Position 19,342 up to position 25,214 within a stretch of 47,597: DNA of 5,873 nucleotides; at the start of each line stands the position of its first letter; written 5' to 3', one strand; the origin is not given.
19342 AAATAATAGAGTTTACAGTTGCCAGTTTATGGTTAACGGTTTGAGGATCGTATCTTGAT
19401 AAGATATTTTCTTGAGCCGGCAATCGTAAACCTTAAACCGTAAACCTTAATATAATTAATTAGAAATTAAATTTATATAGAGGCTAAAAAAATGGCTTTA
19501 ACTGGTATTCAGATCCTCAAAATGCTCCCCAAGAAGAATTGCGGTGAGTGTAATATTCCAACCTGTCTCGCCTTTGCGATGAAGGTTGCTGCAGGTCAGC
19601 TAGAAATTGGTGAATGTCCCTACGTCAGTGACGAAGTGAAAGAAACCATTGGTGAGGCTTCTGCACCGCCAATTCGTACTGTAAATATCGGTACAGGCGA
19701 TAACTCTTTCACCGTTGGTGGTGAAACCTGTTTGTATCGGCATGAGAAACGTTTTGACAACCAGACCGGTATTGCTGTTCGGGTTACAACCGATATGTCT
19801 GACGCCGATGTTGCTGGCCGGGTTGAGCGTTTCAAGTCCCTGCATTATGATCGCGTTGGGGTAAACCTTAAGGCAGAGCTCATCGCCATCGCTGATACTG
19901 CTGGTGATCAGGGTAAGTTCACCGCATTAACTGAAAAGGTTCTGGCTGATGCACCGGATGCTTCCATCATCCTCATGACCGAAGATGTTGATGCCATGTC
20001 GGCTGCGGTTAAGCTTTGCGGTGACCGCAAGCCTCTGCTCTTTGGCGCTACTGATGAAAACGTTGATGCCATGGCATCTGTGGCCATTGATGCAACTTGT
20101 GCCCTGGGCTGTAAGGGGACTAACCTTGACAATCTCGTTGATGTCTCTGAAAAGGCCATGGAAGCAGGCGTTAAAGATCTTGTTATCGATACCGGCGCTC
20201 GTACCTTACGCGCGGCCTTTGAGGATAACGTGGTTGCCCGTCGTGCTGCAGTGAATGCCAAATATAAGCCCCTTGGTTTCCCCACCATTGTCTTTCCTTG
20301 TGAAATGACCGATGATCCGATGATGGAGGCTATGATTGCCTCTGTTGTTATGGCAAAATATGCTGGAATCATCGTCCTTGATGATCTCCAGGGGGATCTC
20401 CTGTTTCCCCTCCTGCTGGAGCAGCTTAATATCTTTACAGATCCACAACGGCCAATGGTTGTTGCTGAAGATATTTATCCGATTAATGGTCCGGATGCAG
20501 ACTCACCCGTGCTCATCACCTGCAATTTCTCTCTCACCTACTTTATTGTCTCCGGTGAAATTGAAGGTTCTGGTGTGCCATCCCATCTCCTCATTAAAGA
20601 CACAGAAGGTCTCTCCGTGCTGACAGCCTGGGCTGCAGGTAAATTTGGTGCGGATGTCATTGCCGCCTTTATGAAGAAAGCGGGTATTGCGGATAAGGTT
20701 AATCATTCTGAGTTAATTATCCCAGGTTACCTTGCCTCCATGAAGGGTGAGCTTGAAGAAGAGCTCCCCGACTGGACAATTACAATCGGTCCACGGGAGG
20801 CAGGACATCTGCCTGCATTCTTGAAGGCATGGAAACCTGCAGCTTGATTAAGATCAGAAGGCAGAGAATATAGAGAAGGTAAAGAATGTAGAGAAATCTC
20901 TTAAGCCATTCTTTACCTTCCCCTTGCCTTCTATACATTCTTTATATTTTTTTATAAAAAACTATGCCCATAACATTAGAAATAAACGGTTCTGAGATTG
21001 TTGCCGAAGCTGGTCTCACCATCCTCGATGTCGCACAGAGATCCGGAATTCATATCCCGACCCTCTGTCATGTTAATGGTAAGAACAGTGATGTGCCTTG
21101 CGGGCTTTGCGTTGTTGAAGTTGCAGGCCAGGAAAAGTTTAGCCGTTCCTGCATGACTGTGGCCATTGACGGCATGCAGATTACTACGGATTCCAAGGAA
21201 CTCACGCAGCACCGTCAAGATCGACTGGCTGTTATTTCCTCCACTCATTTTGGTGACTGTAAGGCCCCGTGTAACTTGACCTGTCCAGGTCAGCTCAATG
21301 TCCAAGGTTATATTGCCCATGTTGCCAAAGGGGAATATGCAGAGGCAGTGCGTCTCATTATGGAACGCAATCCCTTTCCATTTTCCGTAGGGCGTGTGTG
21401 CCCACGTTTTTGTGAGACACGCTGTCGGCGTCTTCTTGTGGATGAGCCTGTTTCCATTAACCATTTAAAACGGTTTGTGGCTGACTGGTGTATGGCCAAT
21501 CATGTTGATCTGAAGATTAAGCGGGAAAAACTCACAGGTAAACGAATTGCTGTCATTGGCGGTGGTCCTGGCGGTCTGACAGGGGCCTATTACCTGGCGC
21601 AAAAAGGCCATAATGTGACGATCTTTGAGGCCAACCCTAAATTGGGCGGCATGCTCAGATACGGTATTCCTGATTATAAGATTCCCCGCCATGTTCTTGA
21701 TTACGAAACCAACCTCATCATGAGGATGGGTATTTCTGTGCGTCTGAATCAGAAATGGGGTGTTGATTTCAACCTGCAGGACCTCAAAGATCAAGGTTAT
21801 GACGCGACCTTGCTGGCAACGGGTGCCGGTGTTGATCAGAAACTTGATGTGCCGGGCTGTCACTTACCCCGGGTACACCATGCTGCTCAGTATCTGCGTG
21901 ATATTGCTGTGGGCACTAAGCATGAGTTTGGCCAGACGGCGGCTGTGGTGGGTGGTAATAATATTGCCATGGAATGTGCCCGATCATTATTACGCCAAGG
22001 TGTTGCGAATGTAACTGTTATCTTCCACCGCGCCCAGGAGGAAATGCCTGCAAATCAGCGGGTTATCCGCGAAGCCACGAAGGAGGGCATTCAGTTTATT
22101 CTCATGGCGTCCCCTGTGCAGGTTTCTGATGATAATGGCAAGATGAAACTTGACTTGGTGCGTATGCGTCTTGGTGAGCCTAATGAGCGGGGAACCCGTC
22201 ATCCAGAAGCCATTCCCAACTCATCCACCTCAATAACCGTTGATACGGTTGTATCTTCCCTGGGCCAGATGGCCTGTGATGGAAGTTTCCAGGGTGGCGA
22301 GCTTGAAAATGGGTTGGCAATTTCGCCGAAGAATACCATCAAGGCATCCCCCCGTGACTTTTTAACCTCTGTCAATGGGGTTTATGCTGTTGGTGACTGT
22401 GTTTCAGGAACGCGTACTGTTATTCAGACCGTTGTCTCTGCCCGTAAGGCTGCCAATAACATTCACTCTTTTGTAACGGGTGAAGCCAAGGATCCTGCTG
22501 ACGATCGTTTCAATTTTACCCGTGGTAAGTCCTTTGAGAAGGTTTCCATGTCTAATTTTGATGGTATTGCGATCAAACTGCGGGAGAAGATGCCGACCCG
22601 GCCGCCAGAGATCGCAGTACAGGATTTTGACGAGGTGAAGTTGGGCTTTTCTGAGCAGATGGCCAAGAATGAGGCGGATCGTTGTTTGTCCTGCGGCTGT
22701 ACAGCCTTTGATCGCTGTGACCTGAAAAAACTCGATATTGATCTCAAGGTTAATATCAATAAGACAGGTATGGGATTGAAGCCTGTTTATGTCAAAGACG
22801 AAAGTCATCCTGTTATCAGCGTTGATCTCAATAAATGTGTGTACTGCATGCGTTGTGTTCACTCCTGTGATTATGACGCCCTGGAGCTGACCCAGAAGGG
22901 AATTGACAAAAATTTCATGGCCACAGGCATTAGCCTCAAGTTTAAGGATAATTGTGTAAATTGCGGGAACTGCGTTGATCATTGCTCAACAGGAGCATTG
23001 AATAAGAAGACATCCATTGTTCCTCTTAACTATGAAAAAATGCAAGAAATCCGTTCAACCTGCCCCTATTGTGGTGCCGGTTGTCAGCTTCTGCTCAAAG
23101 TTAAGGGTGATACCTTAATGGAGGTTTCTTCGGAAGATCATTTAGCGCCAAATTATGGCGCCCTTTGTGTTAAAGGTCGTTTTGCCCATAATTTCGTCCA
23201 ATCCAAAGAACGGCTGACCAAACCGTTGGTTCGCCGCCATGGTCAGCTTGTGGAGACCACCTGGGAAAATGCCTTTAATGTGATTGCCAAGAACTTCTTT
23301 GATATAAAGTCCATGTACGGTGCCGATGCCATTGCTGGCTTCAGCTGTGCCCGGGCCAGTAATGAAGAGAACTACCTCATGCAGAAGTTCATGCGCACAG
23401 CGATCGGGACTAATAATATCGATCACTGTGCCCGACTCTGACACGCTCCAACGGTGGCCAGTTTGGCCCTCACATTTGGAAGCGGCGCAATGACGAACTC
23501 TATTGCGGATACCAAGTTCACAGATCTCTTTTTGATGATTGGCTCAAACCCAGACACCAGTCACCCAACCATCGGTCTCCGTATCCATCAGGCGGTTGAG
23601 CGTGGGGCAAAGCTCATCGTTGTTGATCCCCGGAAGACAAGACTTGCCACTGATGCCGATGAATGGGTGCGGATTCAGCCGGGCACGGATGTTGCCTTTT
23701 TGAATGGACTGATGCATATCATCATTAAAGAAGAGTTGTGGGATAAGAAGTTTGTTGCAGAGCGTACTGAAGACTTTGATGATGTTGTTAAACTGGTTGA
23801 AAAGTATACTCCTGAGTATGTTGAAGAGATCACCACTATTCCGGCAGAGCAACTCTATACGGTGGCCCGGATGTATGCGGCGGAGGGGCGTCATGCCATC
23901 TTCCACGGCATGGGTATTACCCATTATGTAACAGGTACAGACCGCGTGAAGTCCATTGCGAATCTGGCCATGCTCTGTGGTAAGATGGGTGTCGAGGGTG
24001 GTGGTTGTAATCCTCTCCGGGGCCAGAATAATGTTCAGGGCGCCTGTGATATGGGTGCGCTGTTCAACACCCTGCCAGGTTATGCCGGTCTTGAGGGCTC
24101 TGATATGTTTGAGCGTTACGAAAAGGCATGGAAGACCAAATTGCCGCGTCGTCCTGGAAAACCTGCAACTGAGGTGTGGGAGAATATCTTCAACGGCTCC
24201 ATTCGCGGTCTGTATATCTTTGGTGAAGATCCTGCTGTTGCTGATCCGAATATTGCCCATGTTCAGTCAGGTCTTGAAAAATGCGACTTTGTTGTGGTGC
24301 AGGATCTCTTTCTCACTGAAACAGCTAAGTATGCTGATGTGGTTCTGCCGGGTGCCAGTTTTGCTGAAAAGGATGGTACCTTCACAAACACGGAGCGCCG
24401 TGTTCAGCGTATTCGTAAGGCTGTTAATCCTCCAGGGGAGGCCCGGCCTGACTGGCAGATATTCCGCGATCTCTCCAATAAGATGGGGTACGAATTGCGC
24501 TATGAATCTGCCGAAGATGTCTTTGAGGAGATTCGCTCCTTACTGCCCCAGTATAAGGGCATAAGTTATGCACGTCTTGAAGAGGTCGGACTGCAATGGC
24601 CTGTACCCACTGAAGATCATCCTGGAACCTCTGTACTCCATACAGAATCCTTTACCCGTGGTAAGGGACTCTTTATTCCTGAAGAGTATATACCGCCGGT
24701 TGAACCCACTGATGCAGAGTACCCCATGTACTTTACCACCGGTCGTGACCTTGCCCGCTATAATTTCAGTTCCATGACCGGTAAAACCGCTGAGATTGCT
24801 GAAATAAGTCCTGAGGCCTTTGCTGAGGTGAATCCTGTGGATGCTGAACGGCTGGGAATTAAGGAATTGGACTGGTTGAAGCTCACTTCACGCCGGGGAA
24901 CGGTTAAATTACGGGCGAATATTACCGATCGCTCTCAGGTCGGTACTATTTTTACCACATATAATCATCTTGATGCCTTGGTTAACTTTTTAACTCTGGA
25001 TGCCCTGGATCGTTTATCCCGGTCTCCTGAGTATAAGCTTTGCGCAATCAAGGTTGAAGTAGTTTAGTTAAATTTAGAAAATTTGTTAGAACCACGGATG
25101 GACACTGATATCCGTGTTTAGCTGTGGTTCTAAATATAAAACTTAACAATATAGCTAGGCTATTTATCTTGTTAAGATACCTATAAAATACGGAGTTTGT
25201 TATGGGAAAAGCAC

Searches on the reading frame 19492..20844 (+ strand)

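Call 7: search_protein_families(library=pfam, proteins=[window:19492-20844:+], max_evalue=0.00001)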
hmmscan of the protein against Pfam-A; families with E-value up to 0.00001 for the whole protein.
window:19492-20844:+ (451 aa): 2 families
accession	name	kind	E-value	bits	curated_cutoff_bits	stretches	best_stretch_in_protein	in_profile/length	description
PF03599.22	CdhD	-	7.6e-84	282.1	24.8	1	64-443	2-386/387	CO dehydrogenase/acetyl-CoA synthase delta subunit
PF04060.18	FeS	-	1.6e-12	47.4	23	1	12-44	1-33/33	Putative Fe-S cluster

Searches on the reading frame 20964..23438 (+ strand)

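Call 7: search_protein_families(library=pfam, proteins=[window:20964-23438:+], max_evalue=0.00001)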
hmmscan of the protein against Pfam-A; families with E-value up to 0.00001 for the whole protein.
window:20964-23438:+ (825 aa): 14 families
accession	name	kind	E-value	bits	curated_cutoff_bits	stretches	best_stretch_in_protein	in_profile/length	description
PF07992.20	Pyr_redox_2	-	6.6e-32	111.5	26.1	1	194-496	2-290/291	Pyridine nucleotide-disulphide oxidoreductase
PF14691.11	Fer4_20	-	6.5e-23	81.1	25.8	1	78-180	6-112/113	Dihydroprymidine dehydrogenase domain II, 4Fe-4S cluster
PF04879.21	Molybdop_Fe4S4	-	8e-16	58.2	22.7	1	693-746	1-54/55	Molybdopterin oxidoreductase Fe4S4 domain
PF13510.11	Fer2_4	-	3.2e-15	56.4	22.8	1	2-77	3-81/82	2Fe-2S iron-sulfur cluster binding domain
PF00384.28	Molybdopterin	-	2.6e-13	50.2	24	1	750-825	1-81/353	Molybdopterin oxidoreductase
PF00070.33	Pyr_redox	-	1.3e-12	48.5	22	1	326-394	2-74/82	Pyridine nucleotide-disulphide oxidoreductase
PF13450.12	NAD_binding_8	-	1.1e-10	42.1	21.9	1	197-255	1-55/68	NAD(P)-binding Rossmann-like domain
PF13738.12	Pyr_redox_3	-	6e-08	32.7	30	0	283-374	129-216/305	Pyridine nucleotide-disulphide oxidoreductase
PF12838.12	Fer4_7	-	1.2e-07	32.5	27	1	624-678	1-52/52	4Fe-4S dicluster domain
PF01266.30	DAO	-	6.6e-07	29.6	27.9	1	194-228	1-35/353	FAD dependent oxidoreductase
PF13241.12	NAD_binding_7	-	1.6e-06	29.1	22.1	0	323-373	7-59/104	Putative NAD(P)-binding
PF00037.32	Fer4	-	2.1e-06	27.7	21.1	0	619-641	2-24/24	4Fe-4S binding domain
PF12831.13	FAD_oxidored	-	5.5e-06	26.4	27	0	195-232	2-39/416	FAD dependent oxidoreductase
PF13187.11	Fer4_9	-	8.7e-06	26.1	27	1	624-678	1-51/52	4Fe-4S dicluster domain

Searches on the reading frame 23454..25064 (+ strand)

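Call 7: search_protein_families(library=pfam, proteins=[window:23454-25064:+], max_evalue=0.00001)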
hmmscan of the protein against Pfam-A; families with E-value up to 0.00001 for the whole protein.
window:23454-25064:+ (537 aa): 2 families
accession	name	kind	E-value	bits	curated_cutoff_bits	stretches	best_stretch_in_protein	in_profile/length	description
PF00384.28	Molybdopterin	-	8.4e-68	229.4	24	1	12-342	97-352/353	Molybdopterin oxidoreductase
PF01568.27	Molydop_binding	-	2.4e-24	85.9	26.8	1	425-531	1-110/110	Molydopterin dinucleotide binding domain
